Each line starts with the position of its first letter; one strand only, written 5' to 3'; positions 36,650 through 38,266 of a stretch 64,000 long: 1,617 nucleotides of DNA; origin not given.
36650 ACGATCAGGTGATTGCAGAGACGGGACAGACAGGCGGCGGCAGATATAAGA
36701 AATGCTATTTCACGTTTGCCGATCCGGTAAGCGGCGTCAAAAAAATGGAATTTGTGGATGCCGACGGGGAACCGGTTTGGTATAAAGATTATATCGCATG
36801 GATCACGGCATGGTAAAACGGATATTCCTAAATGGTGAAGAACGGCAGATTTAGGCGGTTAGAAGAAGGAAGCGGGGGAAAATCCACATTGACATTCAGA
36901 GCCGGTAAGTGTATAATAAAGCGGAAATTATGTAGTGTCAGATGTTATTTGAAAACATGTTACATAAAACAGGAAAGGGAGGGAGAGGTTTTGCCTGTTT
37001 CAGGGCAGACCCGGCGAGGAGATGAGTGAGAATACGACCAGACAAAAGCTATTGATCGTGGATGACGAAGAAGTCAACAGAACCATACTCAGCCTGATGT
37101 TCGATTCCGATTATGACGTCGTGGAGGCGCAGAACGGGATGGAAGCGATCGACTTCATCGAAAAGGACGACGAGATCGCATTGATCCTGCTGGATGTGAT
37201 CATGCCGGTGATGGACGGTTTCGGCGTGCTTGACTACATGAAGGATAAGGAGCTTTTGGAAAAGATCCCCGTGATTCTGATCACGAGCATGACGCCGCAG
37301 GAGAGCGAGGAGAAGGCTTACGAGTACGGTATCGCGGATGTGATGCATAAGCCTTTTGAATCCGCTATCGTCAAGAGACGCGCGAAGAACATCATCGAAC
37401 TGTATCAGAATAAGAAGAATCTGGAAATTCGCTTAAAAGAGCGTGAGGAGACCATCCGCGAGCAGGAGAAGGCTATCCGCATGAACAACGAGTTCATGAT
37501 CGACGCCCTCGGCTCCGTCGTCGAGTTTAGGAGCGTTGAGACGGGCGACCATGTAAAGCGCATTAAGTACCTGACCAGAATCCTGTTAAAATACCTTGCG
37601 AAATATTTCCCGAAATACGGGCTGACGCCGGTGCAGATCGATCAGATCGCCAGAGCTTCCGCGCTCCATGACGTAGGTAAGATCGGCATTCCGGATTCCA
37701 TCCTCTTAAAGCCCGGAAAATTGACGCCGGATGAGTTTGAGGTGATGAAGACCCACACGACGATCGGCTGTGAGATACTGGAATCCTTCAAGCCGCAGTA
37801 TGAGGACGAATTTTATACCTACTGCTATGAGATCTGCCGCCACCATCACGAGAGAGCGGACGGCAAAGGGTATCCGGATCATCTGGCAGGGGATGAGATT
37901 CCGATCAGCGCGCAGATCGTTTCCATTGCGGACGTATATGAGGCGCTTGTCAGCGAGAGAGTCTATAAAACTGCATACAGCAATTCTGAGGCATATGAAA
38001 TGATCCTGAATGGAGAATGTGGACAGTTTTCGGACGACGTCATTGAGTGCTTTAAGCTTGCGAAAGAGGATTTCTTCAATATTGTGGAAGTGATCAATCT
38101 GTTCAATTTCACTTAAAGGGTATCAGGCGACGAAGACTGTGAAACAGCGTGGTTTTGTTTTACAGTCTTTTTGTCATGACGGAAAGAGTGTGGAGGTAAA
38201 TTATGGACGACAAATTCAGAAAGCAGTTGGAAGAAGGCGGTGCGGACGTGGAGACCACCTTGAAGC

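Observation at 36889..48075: Ten-gene chemosensory operon combined with a PAS kinase, a stand-alone Hpt and two REC-HD-GYP outputs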

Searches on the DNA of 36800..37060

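Call 70: search_rna_families(source=window, start=36800, end=37060, threshold=evalue, max_evalue=1)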
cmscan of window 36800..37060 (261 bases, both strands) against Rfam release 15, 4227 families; matches with E-value up to 1: 0.
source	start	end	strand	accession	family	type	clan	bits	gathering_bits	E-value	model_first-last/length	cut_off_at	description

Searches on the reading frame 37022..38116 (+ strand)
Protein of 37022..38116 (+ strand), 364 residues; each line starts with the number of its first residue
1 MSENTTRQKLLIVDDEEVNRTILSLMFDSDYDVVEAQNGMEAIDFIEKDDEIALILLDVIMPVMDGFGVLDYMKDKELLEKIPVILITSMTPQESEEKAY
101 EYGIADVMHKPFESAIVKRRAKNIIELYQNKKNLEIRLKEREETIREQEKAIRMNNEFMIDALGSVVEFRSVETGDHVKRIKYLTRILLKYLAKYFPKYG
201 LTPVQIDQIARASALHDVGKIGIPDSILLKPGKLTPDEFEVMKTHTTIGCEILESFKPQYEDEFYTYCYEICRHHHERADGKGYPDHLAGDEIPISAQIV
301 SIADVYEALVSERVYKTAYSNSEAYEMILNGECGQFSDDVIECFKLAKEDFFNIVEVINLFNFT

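Call 3: search_protein_families(library=pfam, proteins=[window:37022-38116:+], max_evalue=0.01)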
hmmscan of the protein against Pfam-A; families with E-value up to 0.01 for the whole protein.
window:37022-38116:+ (364 aa): 3 families
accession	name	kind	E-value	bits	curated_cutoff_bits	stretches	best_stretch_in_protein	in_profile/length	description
PF13487.12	HD_5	-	2.9e-27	95.9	27.2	1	177-328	10-158/170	HD domain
PF00072.30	Response_reg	-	8.4e-20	71.4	30.2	1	11-115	2-104/111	Response regulator receiver domain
PF01966.28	HD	-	1.5e-17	64.4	22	1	177-308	4-115/116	HD domain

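Call 39: search_protein_families(library=ncbifam, proteins=[window:37022-38116:+], max_evalue=0.00001)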
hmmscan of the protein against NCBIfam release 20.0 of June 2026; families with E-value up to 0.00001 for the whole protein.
window:37022-38116:+ (364 aa): 76 families (the best 25 are shown)
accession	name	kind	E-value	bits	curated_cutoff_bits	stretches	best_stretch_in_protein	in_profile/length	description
NF053512.1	nitric_RR_NosR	exception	3.1e-40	138.5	400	2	126-345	137-351/422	response regulator c-di-GMP phosphodiesterase, NosR family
NF007135.0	PRK09581.1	equivalog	4.3e-23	81.8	474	1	9-158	4-153/457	PleD family two-component system response regulator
NF041880.1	EPS_EpsF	equivalog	3.9e-17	61.9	900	1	14-167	2-157/492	response regulator EpsF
NF045944.1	ResRegRpaBCyano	equivalog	9.3e-16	57.9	330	1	11-147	1-133/229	response regulator transcription factor RpaB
NF008469.0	PRK11361.1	equivalog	1.2e-15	57.1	714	1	5-162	2-155/461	acetoacetate metabolism transcriptional regulator AtoC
NF053854.1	RespRegPhoBBctds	equivalog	2.2e-15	56.6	270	1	10-155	1-143/225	two-component system response regulator PhoB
NF007969.0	PRK10693.1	equivalog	3e-15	56.1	329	1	1-149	1-144/337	two-component system response regulator RssB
NF001965.0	PRK00742.1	subfamily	4e-15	55.9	293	1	8-140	4-135/357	chemotaxis-specific protein-glutamate methyltransferase CheB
TIGR02154.1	PhoB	equivalog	5.4e-15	55.3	296.2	1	8-145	3-139/226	phosphate regulon transcriptional regulator PhoB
NF008318.0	PRK11107.1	equivalog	6.9e-15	54.2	890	1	6-153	666-809/920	two-component sensor histidine kinase BarA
TIGR02875.1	spore_0_A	equivalog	7.9e-15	54.8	200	1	9-185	4-172/262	sporulation transcription factor Spo0A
NF008099.0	PRK10841.1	equivalog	8.3e-15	53.6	920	1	7-123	824-938/949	two-component system sensor histidine kinase RcsC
NF041367.1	CheY_Halo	equivalog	1.7e-14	54.2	200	1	11-123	2-112/114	chemotaxis protein CheY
NF045505.1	RR_RssB_Pseudo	equivalog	2.5e-13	49.8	700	1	7-129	5-126/394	two-component system response regulator RssB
NF033120.0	vanR_FM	exception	4.2e-13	49.5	460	1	10-156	6-153/231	vancomycin resistance response regulator transcription factor, VanR-F/VanR-M family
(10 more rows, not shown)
